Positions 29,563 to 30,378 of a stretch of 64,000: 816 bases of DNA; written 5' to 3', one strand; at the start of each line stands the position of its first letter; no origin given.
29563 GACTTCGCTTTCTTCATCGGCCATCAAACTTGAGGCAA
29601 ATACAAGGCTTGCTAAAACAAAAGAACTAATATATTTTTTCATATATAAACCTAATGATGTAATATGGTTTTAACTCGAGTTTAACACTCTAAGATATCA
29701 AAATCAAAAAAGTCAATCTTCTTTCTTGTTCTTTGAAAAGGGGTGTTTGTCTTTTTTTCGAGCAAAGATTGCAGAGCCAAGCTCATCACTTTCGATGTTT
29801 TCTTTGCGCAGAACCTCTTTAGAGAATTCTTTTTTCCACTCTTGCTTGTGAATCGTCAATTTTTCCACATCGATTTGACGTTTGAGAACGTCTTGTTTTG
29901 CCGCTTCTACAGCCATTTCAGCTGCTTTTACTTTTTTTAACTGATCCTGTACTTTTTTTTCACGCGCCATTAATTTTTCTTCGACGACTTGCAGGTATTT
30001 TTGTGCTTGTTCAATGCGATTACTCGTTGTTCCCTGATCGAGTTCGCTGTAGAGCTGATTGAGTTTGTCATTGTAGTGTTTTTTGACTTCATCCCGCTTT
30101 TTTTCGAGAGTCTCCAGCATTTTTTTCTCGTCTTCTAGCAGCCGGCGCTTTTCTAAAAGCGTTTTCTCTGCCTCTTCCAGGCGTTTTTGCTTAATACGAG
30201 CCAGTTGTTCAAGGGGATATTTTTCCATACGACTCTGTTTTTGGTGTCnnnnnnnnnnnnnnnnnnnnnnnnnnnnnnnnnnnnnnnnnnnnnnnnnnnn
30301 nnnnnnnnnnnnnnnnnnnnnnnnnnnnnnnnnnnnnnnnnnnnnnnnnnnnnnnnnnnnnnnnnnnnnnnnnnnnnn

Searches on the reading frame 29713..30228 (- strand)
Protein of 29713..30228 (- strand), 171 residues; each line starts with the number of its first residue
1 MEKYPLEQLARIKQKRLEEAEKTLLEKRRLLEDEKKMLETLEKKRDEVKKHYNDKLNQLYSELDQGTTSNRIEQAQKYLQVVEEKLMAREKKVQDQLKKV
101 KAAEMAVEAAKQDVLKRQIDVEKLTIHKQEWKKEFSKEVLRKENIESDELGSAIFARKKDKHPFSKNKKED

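Call 94: search_protein_families(library=pfam, proteins=[window:29713-30228:-], max_evalue=0.001)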
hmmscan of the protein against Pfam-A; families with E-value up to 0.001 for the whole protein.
window:29713-30228:- (171 aa): 3 families
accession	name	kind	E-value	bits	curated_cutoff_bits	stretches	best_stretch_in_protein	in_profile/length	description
PF16789.10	YscO-like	-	2.1e-44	151.8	27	1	1-159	1-159/161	YscO-like protein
PF07321.17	YscO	-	1.7e-05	25.3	28.8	1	6-149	1-145/149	Type III secretion protein YscO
PF02050.21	FliJ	-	0.00097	19.8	28.4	0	19-152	2-120/123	Flagellar FliJ protein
